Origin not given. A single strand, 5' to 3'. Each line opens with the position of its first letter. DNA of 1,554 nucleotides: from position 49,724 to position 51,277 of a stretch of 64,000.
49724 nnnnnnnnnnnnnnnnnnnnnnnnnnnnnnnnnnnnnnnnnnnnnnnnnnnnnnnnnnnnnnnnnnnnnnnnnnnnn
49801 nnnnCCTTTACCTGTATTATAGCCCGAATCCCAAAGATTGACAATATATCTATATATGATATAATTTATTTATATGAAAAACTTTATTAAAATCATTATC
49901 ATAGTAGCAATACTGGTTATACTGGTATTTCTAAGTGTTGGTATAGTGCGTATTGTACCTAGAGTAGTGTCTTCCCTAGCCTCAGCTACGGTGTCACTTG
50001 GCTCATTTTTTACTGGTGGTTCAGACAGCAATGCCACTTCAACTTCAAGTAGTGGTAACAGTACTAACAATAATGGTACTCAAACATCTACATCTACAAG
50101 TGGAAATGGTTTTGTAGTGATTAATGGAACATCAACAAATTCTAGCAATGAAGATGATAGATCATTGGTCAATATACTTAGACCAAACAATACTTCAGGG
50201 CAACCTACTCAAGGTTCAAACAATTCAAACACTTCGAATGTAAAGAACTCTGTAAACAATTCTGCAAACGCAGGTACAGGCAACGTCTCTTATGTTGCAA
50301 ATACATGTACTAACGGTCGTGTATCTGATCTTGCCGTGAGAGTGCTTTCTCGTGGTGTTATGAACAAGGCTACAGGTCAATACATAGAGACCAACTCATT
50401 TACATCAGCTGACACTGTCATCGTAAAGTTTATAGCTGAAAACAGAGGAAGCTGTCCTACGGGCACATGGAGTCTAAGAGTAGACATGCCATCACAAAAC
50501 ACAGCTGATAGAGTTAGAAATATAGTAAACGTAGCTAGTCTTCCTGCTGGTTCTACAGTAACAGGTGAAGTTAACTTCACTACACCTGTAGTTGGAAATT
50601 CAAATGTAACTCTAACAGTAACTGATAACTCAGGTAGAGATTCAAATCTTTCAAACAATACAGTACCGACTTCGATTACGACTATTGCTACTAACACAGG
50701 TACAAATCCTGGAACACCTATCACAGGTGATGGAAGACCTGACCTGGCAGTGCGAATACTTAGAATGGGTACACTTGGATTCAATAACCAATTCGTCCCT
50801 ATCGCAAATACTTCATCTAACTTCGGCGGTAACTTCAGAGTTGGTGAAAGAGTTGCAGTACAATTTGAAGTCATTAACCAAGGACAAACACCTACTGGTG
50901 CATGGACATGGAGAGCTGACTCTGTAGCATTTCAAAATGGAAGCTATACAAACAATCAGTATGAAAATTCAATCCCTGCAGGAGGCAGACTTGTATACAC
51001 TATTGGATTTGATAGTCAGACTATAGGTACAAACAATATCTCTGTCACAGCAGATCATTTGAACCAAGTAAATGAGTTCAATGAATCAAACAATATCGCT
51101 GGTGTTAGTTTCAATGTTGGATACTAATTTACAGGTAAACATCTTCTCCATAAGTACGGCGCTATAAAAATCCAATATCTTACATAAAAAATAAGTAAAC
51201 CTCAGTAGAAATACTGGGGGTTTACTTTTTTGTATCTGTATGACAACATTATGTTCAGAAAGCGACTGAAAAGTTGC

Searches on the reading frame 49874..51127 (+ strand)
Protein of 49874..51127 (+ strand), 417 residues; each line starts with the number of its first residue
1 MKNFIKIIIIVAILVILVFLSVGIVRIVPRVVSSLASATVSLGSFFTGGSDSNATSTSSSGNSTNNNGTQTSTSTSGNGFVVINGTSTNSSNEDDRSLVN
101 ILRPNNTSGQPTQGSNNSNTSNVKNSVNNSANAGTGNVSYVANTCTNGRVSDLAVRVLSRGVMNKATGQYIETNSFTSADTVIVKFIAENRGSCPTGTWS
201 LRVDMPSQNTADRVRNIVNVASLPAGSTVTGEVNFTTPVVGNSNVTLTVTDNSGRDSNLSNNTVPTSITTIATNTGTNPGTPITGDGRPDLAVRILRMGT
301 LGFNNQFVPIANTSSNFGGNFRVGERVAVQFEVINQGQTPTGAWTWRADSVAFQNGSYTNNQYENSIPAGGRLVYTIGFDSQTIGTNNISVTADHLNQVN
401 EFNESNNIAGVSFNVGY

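Call 4: search_protein_families(library=pfam, proteins=[window:49874-51127:+], max_evalue=0.01)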
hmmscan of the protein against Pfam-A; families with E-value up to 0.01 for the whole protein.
window:49874-51127:+ (417 aa): 1 family
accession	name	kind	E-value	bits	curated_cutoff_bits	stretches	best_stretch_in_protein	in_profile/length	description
PF07705.17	CARDB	-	1.8e-05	25.3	22.7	1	321-408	15-98/101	CARDB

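Call 5: search_protein_families(library=ncbifam, proteins=[window:49874-51127:+], max_evalue=0.1)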
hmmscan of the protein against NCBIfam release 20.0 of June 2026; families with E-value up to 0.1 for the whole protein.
window:49874-51127:+ (417 aa): 0 families
